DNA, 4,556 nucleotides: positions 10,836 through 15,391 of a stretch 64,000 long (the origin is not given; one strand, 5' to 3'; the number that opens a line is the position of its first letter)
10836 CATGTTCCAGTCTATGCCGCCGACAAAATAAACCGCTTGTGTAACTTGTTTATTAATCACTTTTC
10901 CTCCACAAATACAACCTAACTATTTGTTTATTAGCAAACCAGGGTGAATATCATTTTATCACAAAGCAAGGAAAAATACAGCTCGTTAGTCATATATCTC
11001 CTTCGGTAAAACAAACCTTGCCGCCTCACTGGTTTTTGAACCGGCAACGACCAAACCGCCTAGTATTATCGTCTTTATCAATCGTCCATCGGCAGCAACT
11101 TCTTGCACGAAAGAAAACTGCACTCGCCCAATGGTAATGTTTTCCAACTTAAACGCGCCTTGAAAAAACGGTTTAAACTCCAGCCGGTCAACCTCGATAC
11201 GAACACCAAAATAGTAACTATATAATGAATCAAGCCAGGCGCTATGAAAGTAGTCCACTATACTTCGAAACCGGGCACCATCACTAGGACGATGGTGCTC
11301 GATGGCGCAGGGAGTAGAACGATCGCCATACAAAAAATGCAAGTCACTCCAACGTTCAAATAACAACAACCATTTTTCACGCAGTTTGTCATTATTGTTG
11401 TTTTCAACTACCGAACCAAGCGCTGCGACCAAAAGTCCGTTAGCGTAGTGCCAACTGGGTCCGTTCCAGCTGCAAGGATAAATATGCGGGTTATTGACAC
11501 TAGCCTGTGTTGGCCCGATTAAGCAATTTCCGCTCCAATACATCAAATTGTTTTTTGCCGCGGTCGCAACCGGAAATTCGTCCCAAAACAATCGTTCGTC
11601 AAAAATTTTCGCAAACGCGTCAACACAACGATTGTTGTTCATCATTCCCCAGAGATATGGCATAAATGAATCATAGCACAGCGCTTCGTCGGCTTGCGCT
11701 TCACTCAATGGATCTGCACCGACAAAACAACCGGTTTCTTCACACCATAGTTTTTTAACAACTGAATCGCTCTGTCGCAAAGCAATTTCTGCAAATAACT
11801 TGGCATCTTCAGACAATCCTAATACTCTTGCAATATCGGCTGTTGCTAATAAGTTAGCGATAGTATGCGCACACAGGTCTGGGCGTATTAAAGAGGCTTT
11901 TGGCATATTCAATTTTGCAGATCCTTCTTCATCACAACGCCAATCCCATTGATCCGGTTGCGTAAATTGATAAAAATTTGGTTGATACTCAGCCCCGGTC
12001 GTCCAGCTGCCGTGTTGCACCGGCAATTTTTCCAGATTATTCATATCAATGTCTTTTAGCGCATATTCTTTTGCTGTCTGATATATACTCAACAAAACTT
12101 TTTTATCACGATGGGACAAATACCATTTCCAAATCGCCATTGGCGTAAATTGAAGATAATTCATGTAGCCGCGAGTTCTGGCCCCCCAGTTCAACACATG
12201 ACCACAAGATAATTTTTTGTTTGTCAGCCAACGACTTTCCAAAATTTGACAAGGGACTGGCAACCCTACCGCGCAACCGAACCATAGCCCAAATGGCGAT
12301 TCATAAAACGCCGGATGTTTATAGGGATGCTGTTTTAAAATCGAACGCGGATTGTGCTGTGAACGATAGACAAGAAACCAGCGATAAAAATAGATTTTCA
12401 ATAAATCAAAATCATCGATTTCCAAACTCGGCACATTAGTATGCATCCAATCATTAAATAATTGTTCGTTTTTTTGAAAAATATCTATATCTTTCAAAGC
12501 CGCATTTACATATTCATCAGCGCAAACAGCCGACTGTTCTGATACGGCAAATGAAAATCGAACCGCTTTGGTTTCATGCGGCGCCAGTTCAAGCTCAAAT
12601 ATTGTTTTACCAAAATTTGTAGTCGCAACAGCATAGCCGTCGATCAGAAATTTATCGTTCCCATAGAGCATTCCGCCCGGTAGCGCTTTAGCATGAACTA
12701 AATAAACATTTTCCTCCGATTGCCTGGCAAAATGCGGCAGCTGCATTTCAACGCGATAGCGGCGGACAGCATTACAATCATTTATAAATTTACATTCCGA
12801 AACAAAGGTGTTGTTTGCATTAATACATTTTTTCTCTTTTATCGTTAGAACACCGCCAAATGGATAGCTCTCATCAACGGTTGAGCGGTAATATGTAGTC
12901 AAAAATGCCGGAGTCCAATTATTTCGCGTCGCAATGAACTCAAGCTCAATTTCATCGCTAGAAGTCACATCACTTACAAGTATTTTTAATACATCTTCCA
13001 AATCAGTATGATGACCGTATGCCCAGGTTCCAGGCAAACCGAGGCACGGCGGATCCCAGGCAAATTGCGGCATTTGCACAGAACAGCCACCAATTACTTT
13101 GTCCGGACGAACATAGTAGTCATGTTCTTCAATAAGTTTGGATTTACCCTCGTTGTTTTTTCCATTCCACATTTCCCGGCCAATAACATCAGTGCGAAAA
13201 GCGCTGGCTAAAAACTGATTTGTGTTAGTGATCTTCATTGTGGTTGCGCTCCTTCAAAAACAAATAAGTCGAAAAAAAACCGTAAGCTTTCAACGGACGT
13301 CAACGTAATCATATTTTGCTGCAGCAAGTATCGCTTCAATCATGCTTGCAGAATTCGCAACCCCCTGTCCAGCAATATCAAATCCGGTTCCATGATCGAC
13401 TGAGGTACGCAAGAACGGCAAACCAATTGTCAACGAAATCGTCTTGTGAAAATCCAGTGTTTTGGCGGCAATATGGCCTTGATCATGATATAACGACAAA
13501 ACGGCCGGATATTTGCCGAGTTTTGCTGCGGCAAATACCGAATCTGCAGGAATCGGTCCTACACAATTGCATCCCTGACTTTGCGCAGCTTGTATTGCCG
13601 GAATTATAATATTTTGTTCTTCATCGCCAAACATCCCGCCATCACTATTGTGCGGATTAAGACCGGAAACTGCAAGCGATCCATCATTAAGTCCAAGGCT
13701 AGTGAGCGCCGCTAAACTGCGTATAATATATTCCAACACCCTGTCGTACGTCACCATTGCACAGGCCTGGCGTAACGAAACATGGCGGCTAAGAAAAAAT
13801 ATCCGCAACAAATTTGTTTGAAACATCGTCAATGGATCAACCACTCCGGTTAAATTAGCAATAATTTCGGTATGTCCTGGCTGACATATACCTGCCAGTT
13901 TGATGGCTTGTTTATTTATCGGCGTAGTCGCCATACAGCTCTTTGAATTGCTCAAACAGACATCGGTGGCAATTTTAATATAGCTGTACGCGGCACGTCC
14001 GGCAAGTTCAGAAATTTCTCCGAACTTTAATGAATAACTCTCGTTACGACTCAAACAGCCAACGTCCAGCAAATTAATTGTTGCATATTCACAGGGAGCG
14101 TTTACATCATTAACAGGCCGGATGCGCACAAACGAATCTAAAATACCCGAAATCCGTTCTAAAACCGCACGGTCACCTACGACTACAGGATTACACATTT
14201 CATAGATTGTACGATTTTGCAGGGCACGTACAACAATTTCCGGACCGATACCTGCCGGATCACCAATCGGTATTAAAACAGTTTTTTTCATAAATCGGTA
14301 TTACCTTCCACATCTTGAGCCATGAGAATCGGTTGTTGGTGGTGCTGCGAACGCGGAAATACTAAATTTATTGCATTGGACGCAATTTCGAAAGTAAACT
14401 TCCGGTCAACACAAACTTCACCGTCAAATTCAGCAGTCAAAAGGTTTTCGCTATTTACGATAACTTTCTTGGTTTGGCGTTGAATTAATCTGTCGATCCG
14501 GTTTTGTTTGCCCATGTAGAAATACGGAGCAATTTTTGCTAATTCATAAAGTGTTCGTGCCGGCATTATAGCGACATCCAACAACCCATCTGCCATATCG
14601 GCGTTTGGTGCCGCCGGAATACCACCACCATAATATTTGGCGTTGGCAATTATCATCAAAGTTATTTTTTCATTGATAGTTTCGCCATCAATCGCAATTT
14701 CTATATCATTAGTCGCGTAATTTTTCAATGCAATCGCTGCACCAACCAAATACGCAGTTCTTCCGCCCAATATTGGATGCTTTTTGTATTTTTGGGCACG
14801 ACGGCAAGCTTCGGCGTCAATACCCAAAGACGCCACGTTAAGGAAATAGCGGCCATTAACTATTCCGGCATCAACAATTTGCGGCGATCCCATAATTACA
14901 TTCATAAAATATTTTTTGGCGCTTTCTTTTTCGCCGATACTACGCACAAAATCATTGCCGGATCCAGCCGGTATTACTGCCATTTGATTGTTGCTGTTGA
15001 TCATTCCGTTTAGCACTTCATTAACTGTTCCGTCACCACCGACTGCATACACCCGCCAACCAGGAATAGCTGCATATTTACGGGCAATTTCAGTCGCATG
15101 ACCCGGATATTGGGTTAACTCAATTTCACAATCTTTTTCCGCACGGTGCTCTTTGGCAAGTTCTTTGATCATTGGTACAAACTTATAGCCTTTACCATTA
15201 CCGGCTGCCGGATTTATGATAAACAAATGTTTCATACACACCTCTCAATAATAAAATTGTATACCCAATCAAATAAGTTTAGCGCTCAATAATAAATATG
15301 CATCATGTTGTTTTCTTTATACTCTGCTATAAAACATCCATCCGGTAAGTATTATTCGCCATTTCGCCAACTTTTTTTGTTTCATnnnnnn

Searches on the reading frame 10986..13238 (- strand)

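Call 68: search_protein_families(library=pfam, proteins=[window:10986-13238:-], max_evalue=0.00001)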
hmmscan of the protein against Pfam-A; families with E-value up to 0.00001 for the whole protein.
window:10986-13238:- (750 aa): 1 family
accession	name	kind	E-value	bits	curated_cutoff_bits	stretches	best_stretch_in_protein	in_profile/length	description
PF22422.2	MGH1-like_GH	-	2.7e-19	70.4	27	1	366-666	71-356/356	Mannosylglycerate hydrolase MGH1-like glycoside hydrolase domain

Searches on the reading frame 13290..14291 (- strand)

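Call 68: search_protein_families(library=pfam, proteins=[window:13290-14291:-], max_evalue=0.00001)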
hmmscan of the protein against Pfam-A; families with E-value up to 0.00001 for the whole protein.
window:13290-14291:- (333 aa): 1 family
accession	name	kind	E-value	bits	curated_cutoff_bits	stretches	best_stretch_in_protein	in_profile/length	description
PF04166.17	PdxA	-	1.3e-92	310.7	27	1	31-324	1-286/286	Pyridoxal phosphate biosynthetic protein PdxA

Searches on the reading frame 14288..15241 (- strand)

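Call 68: search_protein_families(library=pfam, proteins=[window:14288-15241:-], max_evalue=0.00001)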
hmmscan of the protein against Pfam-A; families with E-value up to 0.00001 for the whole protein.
window:14288-15241:- (317 aa): 2 families
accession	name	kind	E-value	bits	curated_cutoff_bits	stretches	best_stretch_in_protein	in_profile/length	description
PF00781.29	DAGK_cat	-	5.8e-26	91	23.6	1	5-126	2-123/125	Diacylglycerol kinase catalytic domain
PF19279.4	YegS_C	-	1.5e-25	90.2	27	1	136-294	2-157/158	YegS C-terminal NAD kinase beta sandwich-like domain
